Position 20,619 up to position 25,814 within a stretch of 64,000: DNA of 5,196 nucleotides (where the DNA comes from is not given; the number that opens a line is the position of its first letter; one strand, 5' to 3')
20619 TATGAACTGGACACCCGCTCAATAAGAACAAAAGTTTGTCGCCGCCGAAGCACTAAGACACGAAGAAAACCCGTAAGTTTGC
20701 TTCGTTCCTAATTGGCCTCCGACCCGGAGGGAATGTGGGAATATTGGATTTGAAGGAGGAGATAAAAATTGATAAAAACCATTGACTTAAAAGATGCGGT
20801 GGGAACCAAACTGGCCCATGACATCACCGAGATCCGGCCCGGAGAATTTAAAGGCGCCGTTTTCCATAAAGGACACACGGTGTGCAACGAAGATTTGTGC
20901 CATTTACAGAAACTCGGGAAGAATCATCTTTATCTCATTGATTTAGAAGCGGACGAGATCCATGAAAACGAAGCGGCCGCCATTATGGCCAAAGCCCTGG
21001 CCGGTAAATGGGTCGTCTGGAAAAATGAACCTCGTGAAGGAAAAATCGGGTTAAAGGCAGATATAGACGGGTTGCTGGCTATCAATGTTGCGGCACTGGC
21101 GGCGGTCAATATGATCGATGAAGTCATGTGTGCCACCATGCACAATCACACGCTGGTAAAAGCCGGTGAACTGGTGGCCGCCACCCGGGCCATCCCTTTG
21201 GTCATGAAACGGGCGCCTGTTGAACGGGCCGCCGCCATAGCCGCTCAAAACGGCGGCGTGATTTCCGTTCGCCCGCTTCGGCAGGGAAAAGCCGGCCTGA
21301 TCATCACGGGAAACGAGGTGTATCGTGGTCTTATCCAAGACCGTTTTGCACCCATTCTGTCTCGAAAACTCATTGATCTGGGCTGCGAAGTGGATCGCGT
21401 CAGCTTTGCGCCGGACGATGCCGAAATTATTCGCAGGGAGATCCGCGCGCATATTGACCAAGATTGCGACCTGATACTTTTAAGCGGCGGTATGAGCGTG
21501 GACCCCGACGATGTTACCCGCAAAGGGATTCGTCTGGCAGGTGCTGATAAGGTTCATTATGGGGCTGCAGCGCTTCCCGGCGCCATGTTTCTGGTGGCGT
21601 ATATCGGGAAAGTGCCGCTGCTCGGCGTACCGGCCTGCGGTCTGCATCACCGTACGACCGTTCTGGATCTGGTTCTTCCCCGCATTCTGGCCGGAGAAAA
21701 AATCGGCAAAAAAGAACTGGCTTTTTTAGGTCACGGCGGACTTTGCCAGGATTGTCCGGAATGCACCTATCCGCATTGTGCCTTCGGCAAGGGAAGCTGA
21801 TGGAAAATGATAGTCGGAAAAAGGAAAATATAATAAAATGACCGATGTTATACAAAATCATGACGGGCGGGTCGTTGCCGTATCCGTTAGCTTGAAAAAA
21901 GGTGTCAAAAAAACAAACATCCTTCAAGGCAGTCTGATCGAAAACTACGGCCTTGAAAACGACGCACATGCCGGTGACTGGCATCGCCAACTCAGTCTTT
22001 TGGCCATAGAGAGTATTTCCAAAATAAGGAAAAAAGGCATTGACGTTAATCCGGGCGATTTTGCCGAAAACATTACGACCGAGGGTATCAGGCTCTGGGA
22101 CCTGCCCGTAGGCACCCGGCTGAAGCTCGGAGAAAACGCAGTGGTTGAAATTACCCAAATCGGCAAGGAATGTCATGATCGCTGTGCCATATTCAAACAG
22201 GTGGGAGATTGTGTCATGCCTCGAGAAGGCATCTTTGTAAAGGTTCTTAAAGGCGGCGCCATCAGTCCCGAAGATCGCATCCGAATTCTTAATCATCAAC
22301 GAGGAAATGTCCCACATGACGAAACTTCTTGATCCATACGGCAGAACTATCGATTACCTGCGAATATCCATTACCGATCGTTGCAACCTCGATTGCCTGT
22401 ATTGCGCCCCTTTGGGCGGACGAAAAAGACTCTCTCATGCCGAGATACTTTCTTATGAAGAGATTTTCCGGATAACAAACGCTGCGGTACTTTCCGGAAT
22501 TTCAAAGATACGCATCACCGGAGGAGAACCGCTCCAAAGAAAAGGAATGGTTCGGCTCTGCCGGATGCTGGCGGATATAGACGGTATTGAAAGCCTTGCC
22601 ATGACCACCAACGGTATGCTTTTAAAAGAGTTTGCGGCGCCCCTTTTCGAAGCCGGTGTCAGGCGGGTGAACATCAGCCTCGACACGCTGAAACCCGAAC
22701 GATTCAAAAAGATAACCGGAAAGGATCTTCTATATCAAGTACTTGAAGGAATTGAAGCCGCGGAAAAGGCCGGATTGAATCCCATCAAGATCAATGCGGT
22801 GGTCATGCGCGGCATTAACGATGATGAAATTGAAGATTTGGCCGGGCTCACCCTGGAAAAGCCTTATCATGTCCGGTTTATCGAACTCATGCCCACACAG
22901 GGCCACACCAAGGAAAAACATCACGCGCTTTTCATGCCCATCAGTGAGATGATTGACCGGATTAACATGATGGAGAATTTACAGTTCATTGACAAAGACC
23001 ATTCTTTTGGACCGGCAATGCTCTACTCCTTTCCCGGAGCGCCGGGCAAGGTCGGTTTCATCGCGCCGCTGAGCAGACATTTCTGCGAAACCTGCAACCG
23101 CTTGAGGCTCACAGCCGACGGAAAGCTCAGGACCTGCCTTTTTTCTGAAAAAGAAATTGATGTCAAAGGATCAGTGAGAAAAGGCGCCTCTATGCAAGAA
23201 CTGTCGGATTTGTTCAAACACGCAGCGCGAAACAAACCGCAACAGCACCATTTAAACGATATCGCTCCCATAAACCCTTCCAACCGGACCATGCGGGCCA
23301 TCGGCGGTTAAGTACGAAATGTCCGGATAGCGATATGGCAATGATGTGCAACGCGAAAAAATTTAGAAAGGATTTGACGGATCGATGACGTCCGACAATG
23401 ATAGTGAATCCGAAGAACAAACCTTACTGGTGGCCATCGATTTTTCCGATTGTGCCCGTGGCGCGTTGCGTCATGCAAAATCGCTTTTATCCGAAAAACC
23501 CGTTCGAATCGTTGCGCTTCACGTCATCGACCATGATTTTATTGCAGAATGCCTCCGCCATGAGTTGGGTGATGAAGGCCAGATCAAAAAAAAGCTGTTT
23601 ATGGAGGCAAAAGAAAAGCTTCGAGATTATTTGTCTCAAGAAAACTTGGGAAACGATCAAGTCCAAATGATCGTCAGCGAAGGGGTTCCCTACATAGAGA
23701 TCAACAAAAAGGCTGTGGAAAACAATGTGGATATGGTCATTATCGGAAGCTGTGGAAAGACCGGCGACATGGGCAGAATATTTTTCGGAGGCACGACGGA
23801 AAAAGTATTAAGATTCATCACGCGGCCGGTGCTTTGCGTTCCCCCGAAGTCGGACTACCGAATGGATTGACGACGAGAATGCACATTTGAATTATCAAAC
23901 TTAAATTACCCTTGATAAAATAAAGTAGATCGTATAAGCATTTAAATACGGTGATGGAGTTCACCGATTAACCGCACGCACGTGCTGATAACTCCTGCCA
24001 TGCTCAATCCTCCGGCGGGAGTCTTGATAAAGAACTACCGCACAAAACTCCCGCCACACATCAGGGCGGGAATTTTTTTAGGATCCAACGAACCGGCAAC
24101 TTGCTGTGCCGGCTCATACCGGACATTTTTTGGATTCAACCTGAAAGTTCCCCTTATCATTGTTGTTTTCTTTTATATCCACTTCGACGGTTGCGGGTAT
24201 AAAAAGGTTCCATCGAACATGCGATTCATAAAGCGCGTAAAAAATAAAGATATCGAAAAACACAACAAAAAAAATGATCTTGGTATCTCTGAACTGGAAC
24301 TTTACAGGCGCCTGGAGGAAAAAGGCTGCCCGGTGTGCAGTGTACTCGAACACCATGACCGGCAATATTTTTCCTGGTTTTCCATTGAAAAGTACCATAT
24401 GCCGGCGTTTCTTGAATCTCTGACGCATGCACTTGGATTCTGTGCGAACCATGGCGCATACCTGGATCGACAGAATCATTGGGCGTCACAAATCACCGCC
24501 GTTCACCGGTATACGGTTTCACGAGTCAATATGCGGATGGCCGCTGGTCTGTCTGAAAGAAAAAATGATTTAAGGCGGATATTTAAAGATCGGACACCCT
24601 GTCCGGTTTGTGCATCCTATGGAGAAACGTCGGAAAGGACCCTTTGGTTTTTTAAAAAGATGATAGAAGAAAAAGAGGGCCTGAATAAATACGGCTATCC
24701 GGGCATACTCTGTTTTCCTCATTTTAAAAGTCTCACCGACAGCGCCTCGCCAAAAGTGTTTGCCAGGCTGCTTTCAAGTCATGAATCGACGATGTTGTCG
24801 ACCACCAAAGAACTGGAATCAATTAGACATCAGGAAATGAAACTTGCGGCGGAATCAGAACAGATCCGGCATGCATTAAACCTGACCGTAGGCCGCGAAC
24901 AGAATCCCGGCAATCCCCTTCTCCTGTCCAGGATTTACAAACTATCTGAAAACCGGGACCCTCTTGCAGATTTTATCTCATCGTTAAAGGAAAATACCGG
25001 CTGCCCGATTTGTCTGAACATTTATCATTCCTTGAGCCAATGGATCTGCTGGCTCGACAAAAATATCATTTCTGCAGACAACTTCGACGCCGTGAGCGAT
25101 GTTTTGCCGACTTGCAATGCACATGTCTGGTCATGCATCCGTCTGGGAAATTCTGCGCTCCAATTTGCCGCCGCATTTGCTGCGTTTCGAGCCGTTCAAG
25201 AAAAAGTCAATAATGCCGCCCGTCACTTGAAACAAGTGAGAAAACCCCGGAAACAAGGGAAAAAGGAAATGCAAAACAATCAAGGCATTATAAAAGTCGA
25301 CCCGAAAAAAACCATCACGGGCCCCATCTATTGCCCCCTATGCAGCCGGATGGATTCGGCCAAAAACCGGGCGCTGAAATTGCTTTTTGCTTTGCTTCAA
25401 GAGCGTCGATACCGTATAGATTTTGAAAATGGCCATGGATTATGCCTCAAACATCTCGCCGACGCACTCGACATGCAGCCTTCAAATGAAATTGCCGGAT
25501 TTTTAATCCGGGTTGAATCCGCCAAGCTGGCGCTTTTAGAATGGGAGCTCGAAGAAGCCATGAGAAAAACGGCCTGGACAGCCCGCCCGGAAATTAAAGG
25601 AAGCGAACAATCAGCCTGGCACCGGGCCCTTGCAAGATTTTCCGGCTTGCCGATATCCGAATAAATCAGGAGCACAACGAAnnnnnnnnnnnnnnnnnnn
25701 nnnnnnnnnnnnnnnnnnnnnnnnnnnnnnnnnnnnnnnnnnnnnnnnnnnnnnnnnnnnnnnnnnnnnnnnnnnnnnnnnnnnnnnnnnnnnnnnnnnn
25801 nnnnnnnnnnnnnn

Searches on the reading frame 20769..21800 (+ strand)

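Call 51: search_protein_families(library=pfam, proteins=[window:20769-21800:+], max_evalue=0.00001)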
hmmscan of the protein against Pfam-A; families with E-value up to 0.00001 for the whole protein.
window:20769-21800:+ (343 aa): 1 family
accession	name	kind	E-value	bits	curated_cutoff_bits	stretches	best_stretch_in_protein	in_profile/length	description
PF00994.29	MoCF_biosynth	-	2.8e-21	76.2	26.6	1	177-295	2-131/144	Probable molybdopterin binding domain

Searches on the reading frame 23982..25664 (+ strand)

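Call 51: search_protein_families(library=pfam, proteins=[window:23982-25664:+], max_evalue=0.00001)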
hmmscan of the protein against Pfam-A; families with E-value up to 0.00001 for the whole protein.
window:23982-25664:+ (560 aa): 1 family
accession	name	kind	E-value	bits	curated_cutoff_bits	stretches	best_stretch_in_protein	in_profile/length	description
PF19538.4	DUF6062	-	2e-19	70.4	27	2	335-499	14-175/243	Family of unknown function (DUF6062)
